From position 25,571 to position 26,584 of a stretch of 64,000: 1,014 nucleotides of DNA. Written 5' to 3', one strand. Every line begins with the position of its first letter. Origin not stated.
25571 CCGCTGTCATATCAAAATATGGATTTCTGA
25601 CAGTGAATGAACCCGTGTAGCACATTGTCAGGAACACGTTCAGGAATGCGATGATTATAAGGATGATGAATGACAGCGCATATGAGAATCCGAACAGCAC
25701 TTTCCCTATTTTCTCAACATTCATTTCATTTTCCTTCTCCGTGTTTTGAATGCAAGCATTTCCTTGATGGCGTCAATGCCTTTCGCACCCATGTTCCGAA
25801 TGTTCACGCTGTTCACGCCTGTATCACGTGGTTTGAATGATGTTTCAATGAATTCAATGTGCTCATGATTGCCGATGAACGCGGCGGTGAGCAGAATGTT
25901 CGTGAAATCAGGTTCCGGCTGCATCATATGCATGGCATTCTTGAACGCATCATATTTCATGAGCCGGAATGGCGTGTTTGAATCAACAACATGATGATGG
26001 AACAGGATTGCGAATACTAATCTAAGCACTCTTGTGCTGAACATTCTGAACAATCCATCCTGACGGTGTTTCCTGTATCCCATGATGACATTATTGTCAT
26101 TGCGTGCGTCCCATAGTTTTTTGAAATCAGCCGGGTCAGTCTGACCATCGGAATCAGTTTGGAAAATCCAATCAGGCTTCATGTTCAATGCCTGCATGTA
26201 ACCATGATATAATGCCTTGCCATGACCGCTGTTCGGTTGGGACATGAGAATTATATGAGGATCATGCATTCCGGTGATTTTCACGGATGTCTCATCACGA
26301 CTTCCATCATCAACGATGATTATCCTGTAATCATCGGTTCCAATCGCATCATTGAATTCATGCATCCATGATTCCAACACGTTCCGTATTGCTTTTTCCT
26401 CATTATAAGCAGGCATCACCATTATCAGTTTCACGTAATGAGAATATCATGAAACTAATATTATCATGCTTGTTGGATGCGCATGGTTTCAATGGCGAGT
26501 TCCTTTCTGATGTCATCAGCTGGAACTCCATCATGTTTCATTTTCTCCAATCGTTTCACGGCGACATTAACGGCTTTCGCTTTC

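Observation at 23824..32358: Glycosylation island: one GT2 enzyme plus three paralogous GT-C-like membrane transferases, interleaved with HNH endonucleases and a secreted-type nuclease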

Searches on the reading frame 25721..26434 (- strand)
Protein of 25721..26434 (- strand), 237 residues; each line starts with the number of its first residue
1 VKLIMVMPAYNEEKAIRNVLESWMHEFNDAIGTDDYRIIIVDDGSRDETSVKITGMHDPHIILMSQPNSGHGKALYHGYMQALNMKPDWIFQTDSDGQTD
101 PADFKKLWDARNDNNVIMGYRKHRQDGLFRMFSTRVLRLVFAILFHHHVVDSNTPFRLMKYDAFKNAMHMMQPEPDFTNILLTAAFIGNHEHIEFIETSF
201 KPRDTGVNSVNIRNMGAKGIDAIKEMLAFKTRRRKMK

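Call 3: search_protein_families(library=pfam, proteins=[window:25721-26434:-], max_evalue=0.01)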
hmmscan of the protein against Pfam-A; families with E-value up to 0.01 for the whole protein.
window:25721-26434:- (237 aa): 2 families
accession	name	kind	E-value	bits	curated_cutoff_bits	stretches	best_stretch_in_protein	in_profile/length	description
PF00535.33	Glycos_transf_2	-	9e-20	71.7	23.3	1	6-136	3-131/168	Glycosyl transferase family 2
PF13704.12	Glyco_tranf_2_4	-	0.0068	17.3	27.5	0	19-96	6-81/98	Glycosyl transferase family 2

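Call 12: search_protein_families(library=phrogs, proteins=[window:25721-26434:-], max_evalue=0.01)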
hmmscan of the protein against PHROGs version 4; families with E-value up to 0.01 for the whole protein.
window:25721-26434:- (237 aa): 4 families
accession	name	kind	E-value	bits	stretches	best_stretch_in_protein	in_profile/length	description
phrog_841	-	moron, auxiliary metabolic gene and host takeover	2.1e-22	81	1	1-226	2-223/309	GtrB-like O-antigen conversion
phrog_13126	-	moron, auxiliary metabolic gene and host takeover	8.9e-05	22.8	1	1-113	1-102/394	beta-1,4-glycosyltransferase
phrog_34335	-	moron, auxiliary metabolic gene and host takeover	0.00023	20.7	1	1-220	1-218/825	GtrB glycosyltransferase for O-antigen conversion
phrog_22739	-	moron, auxiliary metabolic gene and host takeover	0.0064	16.5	1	2-118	3-116/327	GtrB-like O-antigen conversion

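Call 21: search_protein_families(library=ncbifam, proteins=[window:25721-26434:-], max_evalue=0.1)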
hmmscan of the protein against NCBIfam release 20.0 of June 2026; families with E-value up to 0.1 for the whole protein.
window:25721-26434:- (237 aa): 18 families
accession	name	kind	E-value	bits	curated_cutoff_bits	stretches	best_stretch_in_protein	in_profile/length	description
NF007986.1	PRK10714.1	equivalog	1.1e-12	47.6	529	1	2-141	7-146/316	undecaprenyl-phosphate 4-deoxy-4-formamido-L-arabinose transferase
NF047588.1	GlcsyltransPgfSStrep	equivalog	1.4e-11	44.2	500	1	1-212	1-207/308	glycosyltransferase PgfS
TIGR04182.1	glyco_TIGR04182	equivalog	4e-09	36.3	325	1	4-206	3-196/293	S-layer glycoprotein N-glycosyltransferase AglJ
TIGR03937.1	PgaC_IcaA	equivalog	5.1e-08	32.3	422.3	1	4-98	48-137/407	poly-beta-1,6-N-acetyl-D-glucosamine synthase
NF058614.1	PPMAGASynPpgS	equivalog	6.8e-08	32.2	370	1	5-126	4-118/226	polyprenyl-phospho-N-acetylgalactosaminyl synthase PpgS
NF041875.1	EPS_EpsD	equivalog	4.9e-07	29.5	370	1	5-100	3-93/325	exopolysaccharide biosynthesis glycosyltransferase EpsD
NF007482.0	PRK10073.1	equivalog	1e-06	28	423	1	2-114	7-113/334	glycosyltransferase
NF050113.1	gal_furan_GlfT1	equivalog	3.3e-06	26.6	330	1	37-105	30-99/290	galactofuranosyltransferase GlfT1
NF010496.0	PRK13915.1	equivalog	1.5e-05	24.3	262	1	4-81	34-114/307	glucosyl-3-phosphoglycerate synthase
TIGR03469.1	HpnB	hypoth_equivalog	2.8e-05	23.3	379.25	1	3-115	46-164/386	hopene-associated glycosyltransferase HpnB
NF041391.1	DPhHxTase_Halo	equivalog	0.00012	21.1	375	1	7-157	1-143/213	dolichyl-phosphate hexose transferase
NF045692.1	OglycostaseCruG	equivalog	0.00015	20.8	600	1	4-102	44-143/386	2'-O-glycosyltransferase CruG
TIGR03111.1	glyc2_xrt_Gpos1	hypoth_equivalog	0.00029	19.7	363.95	1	3-115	51-160/439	TIGR03111 family XrtG-associated glycosyltransferase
NF047683.1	TeichurnBiosyTuaG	equivalog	0.0008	19.1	400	1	5-98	10-98/252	teichuronic acid biosynthesis protein TuaG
TIGR04283.1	glyco_like_mftF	equivalog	0.0013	18.4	182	1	5-82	3-71/221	TIGR04283 family arsenosugar biosynthesis glycosyltransferase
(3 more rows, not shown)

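Call 41: search_solved_structures(query=window:25721-26434:-, max_evalue=0.001)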
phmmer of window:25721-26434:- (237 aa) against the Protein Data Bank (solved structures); distinct sequences matched with E-value up to 0.001: 8.
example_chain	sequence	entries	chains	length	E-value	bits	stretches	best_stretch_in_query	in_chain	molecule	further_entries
9bhc_C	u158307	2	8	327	2.5e-09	40.1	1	2-141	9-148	Undecaprenyl-phosphate 4-deoxy-4-formamido-L-arabinose transferase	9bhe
8vxh_A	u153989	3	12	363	3e-09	39.8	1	2-141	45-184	Undecaprenyl-phosphate 4-deoxy-4-formamido-L-arabinose transferase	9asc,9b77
9hwj_A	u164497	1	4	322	2.6e-08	36.8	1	2-138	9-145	Undecaprenyl-phosphate 4-deoxy-4-formamido-L-arabinose transferase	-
8bz8_A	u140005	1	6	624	5.9e-05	25.8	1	2-118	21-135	Glycosyltransferase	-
8bz4_A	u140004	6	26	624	5.9e-05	25.8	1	2-118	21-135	Glycosyltransferase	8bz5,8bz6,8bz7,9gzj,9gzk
2z87_A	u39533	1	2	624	0.00055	22.6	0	5-106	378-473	Chondroitin synthase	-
2z86_A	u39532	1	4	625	0.00056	22.6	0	5-106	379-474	Chondroitin synthase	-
6p61_A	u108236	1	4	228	0.0007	22.3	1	5-97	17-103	Glycosyltransferase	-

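Call 72: find_homologous_proteins(query=window:25721-26434:-, max_evalue=1e-10)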
Query window:25721-26434:- (237 aa): 3574 proteins with E <= 1e-10 among 4005 candidates; the best 120 are listed.
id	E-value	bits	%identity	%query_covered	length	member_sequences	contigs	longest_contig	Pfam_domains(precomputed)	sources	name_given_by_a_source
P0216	3.3e-157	539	98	100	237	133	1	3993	PF00535.33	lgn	-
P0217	1.3e-97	344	65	100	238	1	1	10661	PF00535.33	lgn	-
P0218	3.8e-97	342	62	100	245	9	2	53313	PF00535.33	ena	-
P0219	2.7e-92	326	63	95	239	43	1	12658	PF00535.33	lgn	-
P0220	4.4e-87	309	60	97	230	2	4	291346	PF00535.33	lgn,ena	-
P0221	6.8e-55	204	43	99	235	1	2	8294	PF00535.33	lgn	-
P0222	2.3e-54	202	44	94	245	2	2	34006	PF00535.33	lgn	-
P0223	3.9e-54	202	42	97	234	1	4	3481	PF00535.33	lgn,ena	-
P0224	8.7e-54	200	41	100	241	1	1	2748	PF00535.33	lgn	-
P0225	2.2e-53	199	41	99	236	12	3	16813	PF00535.33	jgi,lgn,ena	-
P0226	2.6e-52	196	44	89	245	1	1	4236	PF00535.33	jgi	-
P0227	9.2e-52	194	42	95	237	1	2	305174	PF00535.33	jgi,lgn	jgi:dolichol-phosphate mannosyltransferase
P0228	1.0e-51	194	41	96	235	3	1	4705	PF00535.33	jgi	jgi:dolichol-phosphate mannosyltransferase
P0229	1.0e-51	194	42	97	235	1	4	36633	PF00535.33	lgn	-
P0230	2.4e-51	192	41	96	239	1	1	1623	PF00535.33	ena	-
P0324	3.6e-48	182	38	95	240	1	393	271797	PF00535.33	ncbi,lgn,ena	-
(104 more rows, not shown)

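Call 73: find_encoding_contigs(protein=P0324, flank=6000, max_places=2)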
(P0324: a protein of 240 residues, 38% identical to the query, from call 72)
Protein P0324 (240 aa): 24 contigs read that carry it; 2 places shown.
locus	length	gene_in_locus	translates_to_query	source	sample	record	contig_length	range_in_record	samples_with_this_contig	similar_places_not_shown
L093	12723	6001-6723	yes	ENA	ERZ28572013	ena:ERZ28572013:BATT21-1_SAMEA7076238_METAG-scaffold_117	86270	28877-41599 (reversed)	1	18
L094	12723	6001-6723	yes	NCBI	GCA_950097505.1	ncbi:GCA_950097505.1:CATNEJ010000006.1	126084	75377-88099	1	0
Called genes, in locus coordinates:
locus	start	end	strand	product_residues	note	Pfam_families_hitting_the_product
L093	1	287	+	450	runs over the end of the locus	PF03062:MBOAT, PF13813:MBOAT_2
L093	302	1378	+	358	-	PF27429:LB_356 (faint)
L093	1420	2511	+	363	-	PF01041:DegT_DnrJ_EryC1, PF01212:Beta_elim_lyase (weak)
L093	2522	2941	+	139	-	PF05523:FdtA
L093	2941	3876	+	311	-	PF00535:Glycos_transf_2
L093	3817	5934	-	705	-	PF27792:CHIM_prot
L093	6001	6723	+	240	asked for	PF00535:Glycos_transf_2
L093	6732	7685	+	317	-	PF00535:Glycos_transf_2, PF10111:Glyco_tranf_2_2, PF13641:Glyco_tranf_2_3 (weak)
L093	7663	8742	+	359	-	PF00657:Lipase_GDSL (weak), PF13472:Lipase_GDSL_2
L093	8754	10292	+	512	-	PF02366:PMT (weak), PF13231:PMT_2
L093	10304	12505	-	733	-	PF27792:CHIM_prot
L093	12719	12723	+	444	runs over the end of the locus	PF02878:PGM_PMM_I, PF02879:PGM_PMM_II, PF02880:PGM_PMM_III, PF00408:PGM_PMM_IV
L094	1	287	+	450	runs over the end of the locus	PF03062:MBOAT, PF13813:MBOAT_2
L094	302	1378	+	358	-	PF27429:LB_356 (faint)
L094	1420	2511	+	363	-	PF01041:DegT_DnrJ_EryC1, PF01212:Beta_elim_lyase (weak)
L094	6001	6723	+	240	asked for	PF00535:Glycos_transf_2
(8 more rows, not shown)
